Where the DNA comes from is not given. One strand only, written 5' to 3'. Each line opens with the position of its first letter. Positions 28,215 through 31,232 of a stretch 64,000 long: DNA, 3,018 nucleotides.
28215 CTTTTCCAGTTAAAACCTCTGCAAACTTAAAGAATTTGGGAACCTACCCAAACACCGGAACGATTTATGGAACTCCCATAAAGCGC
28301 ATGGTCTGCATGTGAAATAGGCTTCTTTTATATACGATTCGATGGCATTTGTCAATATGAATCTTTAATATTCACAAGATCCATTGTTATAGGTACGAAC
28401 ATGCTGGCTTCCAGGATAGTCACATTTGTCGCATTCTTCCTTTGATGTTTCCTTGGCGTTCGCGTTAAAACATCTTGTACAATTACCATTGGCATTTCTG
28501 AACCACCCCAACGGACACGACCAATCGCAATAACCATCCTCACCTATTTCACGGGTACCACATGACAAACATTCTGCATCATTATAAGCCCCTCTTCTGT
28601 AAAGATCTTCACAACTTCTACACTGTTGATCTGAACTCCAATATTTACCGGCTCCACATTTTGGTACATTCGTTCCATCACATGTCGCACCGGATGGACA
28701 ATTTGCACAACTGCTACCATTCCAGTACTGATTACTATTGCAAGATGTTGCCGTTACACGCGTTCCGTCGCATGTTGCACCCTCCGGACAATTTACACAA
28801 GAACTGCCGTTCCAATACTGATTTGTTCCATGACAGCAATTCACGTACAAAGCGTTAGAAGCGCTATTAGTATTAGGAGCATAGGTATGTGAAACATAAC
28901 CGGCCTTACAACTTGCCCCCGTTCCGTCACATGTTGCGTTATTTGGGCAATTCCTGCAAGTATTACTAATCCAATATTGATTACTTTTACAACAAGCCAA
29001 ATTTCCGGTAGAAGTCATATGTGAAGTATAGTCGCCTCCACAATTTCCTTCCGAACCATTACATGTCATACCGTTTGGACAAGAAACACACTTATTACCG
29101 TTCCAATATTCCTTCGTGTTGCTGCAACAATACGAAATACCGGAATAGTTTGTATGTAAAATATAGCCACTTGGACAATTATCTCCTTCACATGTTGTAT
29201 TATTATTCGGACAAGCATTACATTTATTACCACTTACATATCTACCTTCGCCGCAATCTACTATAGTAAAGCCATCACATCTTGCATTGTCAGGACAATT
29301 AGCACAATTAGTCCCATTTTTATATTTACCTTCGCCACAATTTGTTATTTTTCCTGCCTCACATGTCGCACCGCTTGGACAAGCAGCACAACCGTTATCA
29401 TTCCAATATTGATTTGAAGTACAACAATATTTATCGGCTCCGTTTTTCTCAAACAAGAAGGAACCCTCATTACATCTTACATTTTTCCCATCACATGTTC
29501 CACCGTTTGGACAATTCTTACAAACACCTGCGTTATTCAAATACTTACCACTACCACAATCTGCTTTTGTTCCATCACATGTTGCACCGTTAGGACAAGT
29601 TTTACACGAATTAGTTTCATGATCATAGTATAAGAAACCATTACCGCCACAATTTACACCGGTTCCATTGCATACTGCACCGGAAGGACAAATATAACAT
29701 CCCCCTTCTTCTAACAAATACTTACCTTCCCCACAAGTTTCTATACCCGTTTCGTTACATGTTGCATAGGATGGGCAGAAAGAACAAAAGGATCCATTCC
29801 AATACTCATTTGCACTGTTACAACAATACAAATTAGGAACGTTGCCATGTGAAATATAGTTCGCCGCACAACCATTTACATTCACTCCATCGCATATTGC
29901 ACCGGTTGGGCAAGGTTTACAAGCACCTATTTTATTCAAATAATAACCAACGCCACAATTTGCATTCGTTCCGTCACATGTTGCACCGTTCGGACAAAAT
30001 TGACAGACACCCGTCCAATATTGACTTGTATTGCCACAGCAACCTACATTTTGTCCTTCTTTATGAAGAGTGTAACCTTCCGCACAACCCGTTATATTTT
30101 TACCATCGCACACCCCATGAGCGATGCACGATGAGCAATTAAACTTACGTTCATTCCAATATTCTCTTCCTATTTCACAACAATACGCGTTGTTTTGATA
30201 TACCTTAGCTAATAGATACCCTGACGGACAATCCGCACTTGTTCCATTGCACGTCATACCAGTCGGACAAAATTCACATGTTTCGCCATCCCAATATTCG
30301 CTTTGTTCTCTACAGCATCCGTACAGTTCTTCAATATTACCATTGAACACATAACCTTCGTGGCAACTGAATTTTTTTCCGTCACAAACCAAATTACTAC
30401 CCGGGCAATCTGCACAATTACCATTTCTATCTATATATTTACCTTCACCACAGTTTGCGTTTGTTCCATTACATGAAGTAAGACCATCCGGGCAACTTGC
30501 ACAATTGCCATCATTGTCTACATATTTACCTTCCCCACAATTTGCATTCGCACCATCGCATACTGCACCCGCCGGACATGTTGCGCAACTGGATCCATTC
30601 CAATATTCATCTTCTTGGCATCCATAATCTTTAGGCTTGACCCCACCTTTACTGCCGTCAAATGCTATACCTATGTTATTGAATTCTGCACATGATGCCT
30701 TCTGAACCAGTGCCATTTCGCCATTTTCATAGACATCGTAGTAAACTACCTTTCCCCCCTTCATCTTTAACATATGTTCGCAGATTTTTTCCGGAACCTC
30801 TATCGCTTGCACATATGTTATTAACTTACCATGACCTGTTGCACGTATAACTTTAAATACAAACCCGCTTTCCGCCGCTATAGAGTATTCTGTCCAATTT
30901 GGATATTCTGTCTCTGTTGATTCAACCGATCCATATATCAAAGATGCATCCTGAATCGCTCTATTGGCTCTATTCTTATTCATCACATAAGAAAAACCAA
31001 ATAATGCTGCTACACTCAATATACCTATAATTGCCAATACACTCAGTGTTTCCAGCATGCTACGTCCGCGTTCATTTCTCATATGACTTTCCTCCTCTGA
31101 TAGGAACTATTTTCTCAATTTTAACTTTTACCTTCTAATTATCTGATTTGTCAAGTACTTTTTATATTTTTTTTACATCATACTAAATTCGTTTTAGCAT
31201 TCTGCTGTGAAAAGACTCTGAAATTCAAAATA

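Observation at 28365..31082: Second prepilin-leader Cys-repeat protein (905 aa) next to rpsB, paralogous N-terminus to the giant gene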

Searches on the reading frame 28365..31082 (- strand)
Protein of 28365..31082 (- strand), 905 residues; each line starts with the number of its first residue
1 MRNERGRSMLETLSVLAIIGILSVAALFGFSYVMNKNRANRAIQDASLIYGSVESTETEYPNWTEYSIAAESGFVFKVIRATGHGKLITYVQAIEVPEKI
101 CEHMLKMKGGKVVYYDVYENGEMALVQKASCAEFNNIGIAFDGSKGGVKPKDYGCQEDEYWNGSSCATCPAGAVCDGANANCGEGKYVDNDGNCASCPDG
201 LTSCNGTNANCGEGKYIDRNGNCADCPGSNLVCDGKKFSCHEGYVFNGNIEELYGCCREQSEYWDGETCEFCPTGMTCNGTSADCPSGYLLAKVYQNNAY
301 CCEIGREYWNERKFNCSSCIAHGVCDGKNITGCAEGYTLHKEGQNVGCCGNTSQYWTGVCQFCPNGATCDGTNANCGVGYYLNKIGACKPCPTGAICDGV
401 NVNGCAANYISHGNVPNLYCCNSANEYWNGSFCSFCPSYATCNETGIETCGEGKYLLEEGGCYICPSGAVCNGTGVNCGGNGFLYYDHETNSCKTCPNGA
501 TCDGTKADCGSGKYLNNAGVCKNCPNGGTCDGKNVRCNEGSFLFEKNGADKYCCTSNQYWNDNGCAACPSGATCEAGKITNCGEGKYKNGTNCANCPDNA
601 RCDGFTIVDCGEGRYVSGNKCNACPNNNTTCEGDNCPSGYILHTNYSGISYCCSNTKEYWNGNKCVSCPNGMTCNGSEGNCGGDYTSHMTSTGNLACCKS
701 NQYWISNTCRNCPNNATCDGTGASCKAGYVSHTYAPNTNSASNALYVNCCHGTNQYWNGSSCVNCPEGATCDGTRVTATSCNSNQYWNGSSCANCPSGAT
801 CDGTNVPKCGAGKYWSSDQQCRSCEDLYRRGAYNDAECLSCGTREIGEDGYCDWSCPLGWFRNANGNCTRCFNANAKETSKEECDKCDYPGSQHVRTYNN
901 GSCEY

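Call 7: search_protein_families(library=pfam, proteins=[window:28365-31082:-], max_evalue=1)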
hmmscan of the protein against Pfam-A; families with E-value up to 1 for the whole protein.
window:28365-31082:- (905 aa): 2 families
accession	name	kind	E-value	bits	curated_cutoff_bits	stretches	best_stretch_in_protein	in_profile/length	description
PF24634.1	DUF7631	-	0.0081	17.1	27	5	760-773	4-17/50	Domain of unknown function (DUF7631)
PF07963.17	N_methyl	-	0.034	14.2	21.2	1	1-27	1-27/27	Prokaryotic N-terminal methylation motif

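Call 8: search_protein_families(library=ncbifam, proteins=[window:28365-31082:-], max_evalue=1)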
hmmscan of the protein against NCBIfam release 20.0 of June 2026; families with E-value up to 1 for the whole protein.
window:28365-31082:- (905 aa): 1 family
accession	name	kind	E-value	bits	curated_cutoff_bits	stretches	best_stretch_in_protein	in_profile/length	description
TIGR02532.1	IV_pilin_GFxxxE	domain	0.055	13.3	16.3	1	8-27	5-24/24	prepilin-type N-terminal cleavage/methylation domain-containing protein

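Call 9: find_homologous_proteins(query=window:28365-31082:-)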
Query window:28365-31082:- (905 aa): 7 proteins with E <= 0.001 among 4166 candidates.
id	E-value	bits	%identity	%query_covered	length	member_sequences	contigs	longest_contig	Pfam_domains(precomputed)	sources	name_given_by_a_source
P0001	0.0e+0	2139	100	100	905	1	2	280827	PF27023.1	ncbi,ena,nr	ncbi:MAG: type II secretion system protein [Alphaproteobacteria bacterium]|nr:type II secretion syst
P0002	1.0e-65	241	32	60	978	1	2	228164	PF27023.1,PF23091.3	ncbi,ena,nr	ncbi:MAG: hypothetical protein J6Y03_05260 [Alphaproteobacteria bacterium]|nr:hypothetical protein [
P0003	5.8e-35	139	27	77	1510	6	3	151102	-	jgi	-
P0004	1.2e-8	52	42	11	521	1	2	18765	-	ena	-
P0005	1.7e-8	51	39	9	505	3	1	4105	-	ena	-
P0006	1.0e-6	45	26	63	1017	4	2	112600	-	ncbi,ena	-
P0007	7.4e-6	43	29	66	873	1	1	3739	PF19202.7,PF27023.1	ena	-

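Call 12: search_protein_families(library=pfam, proteins=[P0002, P0003, P0004, P0005, P0006, P0007], max_evalue=0.1)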
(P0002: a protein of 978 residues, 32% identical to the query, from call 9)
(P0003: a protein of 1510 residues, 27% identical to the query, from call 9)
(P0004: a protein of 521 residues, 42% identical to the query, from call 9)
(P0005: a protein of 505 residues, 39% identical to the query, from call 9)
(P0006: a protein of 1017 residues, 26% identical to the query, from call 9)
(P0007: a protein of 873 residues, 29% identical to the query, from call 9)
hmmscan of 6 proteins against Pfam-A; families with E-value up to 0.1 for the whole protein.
P0002 (978 aa): 2 families
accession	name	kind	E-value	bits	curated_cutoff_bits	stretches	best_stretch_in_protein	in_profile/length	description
PF23091.2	TNFR_ELAPOR1_6th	-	1.2e-05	25.5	33.2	3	582-613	9-39/41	ELAPOR1-like, TNF receptor-like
PF23416.1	DUF7107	-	0.015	16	24.6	2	268-313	2-48/48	Domain of unknown function (DUF7107)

P0003 (1510 aa): 1 family
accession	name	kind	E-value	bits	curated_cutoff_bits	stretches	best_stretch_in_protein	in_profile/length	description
PF09402.16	MSC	-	0.0012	18.8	29.7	3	1044-1070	50-76/337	Man1-Src1p-C-terminal domain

P0004 (521 aa): 0 families

P0005 (505 aa): 3 families
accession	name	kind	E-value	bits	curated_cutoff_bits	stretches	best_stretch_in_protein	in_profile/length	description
PF23106.1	EGF_Teneurin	-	0.0001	22.7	24.3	1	226-250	4-28/30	Teneurin-like EGF domain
PF07974.19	EGF_2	-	0.00034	21.3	22.1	1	222-249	1-32/32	EGF-like domain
PF07963.17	N_methyl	-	0.057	13.5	21.2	0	72-91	8-27/27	Prokaryotic N-terminal methylation motif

P0006 (1017 aa): 0 families

P0007 (873 aa): 1 family
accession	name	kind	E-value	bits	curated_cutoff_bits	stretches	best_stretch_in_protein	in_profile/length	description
PF04942.19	CC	-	0.00044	20.7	20.6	4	386-401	18-34/34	CC domain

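Call 23: find_encoding_contigs(protein=window:28365-31082:-, flank=10000, max_places=4)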
Protein window:28365-31082:- (905 aa): 2 contigs read that carry it; 1 place shown.
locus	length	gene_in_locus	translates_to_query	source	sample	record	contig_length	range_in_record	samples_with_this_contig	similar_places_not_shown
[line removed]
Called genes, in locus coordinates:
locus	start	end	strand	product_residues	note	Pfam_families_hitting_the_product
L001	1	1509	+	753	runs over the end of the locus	PF00580:UvrD-helicase, PF01443:Viral_helicase1 (faint), PF13245:AAA_19, PF13604:AAA_30 (faint), PF13361:UvrD_C, PF13538:UvrD_C_2 (faint), PF21196:PcrA_UvrD_tudor (weak)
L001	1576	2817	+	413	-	PF12704:MacB_PCD, PF02687:FtsX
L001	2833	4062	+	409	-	PF07661:MORN_2 (faint)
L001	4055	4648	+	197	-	-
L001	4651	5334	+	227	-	PF00005:ABC_tran, PF13304:AAA_21 (faint)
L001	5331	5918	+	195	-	-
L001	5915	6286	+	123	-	-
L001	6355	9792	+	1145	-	PF02811:PHP, PF07733:DNA_pol3_alpha, PF17657:DNA_pol3_finger, PF14579:HHH_6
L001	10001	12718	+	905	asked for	PF27023:6BHPP (faint)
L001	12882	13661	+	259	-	PF00318:Ribosomal_S2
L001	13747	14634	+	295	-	PF25025:EF-Ts_N (weak), PF00889:EF_TS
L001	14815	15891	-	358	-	PF01168:Ala_racemase_N, PF00842:Ala_racemase_C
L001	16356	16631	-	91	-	PF04193:PQ-loop, PF03083:MtN3_slv (weak)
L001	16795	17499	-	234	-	-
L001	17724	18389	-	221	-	-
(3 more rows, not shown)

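Call 34: predict_structure(protein=window:28365-31082:-)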
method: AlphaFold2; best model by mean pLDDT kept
length: 905 residues; sequences in the alignment: 1
mean_pLDDT: 42.8   pTM: 0.20
mean pLDDT of the five models: 42.8, 41.8, 37.2, 33.9, 25.2
residues with pLDDT >= 90: 0; 70-90: 0; 50-70: 270; < 50: 635
segments of 3 or more residues with pLDDT < 50: 1-167, 169-335, 344-346, 363-365, 370-375, 383-385, 414-416, 444-446, 448-483, 487-493, 496-500, 502-508, 546-549, 583-589, 595-617, 619-638, 668-682, 689-694, 733-747, 767-779, 803-813, 819-821, 823-905
pLDDT, mean of each block of 10 residues (from residue 1): 25 29 29 25 23 23 26 28 27 31 30 29 29 29 27 43 46 38 41 41 38 44 44 41 38 37 40 33 33 30 32 32 35 48 47 50 49 52 52 58 60 56 61 55 49 46 43 41 46 48 49 58 57 57 54 63 59 55 49 44 38 42 42 46 54 56 49 39 49 51 56 55 56 37 42 56 51 44 57 56 47 48 41 32 28 33 39 36 39 34 37
secondary structure, 60 per line:
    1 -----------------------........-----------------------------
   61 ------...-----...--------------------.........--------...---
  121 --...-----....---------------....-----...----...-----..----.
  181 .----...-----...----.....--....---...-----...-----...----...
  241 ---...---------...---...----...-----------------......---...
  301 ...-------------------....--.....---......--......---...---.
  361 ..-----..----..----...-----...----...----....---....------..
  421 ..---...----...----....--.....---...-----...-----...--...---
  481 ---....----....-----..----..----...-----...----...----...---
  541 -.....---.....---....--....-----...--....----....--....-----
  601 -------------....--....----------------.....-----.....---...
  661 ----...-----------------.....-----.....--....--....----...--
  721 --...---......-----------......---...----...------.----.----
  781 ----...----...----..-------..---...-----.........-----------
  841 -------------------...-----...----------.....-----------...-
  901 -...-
elements in order (helices of 4 or more, strands of 3 or more residues): H24-31 E67-69 E75-77 H98-106 E115-117 E123-125 H131-134 H150-153 E159-161 E166-168 E186-188 E194-196 E201-205 E208-211 E215-217 E223-225 E231-233 E238-240 E244-246 E256-258 E262-264 E269-271 E289-294 E298-303 E323-326 E329-333 E337-342 E345-350 E354-356 E360-362 E380-382 E388-390 E395-397 E402-405 E409-412 E419-422 E426-428 E433-435 E440-443 E446-450 E454-456 E462-464 E470-472 E475-477 E484-487 E492-495 E513-515 E521-523 E528-530 E535-537 E542-546 E550-554 E558-561 E564-567 E573-575 E578-581 E586-589 E592-595 E614-617 E620-623 E640-644 E650-654 E658-660 E665-667 E685-689 E695-699 E702-705 E708-711 E716-718 E723-725 E729-734 E746-751 E755-757 E762-764 E785-787 E792-794 E813-815 E821-823 H824-829 E860-862 E868-870 H881-885 E897-899 E902-904

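Call 64: search_solved_structures(query=window:28368-30620:-, max_evalue=1, show_alignments=2)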
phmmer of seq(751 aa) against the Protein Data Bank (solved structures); distinct sequences matched with E-value up to 1: 0.

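Call 68: search_protein_families(library=pfam, proteins=[P0003], max_evalue=10)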
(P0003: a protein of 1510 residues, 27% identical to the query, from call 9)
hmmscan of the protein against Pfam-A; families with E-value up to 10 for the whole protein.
P0003 (1510 aa): 1 family
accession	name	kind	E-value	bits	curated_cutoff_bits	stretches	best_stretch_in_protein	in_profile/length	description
PF09402.16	MSC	-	0.0012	18.8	29.7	7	1044-1070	50-76/337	Man1-Src1p-C-terminal domain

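Call 90: find_encoding_contigs(protein=P0002, flank=8000, max_places=1)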
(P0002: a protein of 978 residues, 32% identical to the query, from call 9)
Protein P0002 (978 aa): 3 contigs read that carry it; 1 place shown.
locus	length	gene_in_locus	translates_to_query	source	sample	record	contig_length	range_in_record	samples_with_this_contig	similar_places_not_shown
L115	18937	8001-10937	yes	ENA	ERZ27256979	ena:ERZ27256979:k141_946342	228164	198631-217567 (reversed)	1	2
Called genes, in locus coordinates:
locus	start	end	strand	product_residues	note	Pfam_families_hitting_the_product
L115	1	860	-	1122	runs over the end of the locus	PF07690:MFS_1, PF01553:Acyltransferase, PF00501:AMP-binding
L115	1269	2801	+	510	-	PF12796:Ank_2 (faint), PF00023:Ank (faint), PF13637:Ank_4 (faint), PF13857:Ank_5 (faint)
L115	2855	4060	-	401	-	PF00871:Acetate_kinase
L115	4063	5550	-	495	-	PF13500:AAA_26, PF01515:PTA_PTB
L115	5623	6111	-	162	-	PF10691:DUF2497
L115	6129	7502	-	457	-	PF02321:OEP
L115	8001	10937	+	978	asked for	PF23091:TNFR_ELAPOR1_6th (faint), PF27023:6BHPP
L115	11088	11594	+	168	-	-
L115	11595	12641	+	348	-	PF02547:Queuosine_synth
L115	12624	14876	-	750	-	PF01136:Peptidase_U32, PF12392:DUF3656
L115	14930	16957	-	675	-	PF02922:CBM_48, PF00128:Alpha-amylase (weak)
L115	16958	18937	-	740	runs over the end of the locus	PF22019:GlgB_N, PF02922:CBM_48, PF00128:Alpha-amylase (weak), PF02806:Alpha-amylase_C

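Call 91: list_cluster_members(proteins=[P0001, P0002, P0008])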
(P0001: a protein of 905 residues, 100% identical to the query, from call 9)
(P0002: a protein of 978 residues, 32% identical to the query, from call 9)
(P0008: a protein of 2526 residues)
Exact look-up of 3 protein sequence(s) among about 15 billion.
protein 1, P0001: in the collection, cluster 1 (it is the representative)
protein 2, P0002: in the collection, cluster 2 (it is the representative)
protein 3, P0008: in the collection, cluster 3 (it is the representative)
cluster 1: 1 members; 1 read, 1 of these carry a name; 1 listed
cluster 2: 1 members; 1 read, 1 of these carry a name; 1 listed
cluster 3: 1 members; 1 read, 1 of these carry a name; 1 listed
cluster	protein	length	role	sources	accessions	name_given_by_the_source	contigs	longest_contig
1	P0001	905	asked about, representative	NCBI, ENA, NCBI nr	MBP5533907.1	MAG: type II secretion system protein [Alphaproteobacteria bacterium] | type II secretion system protein [Alphaproteobacteria bacterium]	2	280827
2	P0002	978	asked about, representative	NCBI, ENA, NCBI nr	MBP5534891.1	MAG: hypothetical protein J6Y03_05260 [Alphaproteobacteria bacterium] | hypothetical protein [Alphaproteobacteria bacterium]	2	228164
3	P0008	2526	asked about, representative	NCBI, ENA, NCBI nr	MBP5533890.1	MAG: hypothetical protein J6Y03_00060 [Alphaproteobacteria bacterium] | hypothetical protein [Alphaproteobacteria bacterium]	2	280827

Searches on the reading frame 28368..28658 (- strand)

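Call 68: search_protein_families(library=pfam, proteins=[window:28368-28658:-], max_evalue=10)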
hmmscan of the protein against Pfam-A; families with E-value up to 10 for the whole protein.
seq(97 aa): 5 families
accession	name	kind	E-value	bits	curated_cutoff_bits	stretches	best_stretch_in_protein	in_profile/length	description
PF01907.25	Ribosomal_L37e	-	0.061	13.8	27.6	1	59-91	17-47/53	Ribosomal protein L37e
PF01155.25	HypA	-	0.39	11.2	28.9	2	11-37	71-96/112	Hydrogenase/urease nickel incorporation, metallochaperone, hypA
PF23455.1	DUF7129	-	2.9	8.1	30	2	29-44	13-30/45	Domain of unknown function (DUF7129)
PF07562.20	NCD3G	-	3.1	8.2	38.9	1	44-80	6-49/54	Nine Cysteines Domain of family 3 GPCR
PF16503.10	zn-ribbon_14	-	3.6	7.6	34.9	1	75-86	2-13/32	Zinc-ribbon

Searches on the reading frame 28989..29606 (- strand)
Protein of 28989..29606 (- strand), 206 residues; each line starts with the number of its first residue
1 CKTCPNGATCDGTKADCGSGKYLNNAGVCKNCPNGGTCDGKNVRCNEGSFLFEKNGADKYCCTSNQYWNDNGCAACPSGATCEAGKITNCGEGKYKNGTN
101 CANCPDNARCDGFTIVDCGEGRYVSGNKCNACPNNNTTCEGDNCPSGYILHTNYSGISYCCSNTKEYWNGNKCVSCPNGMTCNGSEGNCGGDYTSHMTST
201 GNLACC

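Call 68: search_protein_families(library=pfam, proteins=[window:28989-29606:-], max_evalue=10)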
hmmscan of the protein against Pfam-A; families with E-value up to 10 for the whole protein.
seq(206 aa): 3 families
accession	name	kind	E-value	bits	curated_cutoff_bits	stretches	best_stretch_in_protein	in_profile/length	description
PF24634.1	DUF7631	-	0.058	14.3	27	5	1-12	6-17/50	Domain of unknown function (DUF7631)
PF23091.2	TNFR_ELAPOR1_6th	-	0.13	12.6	33.2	3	118-135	17-35/41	ELAPOR1-like, TNF receptor-like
PF09402.16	MSC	-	0.24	11.2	29.7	4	100-124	50-73/337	Man1-Src1p-C-terminal domain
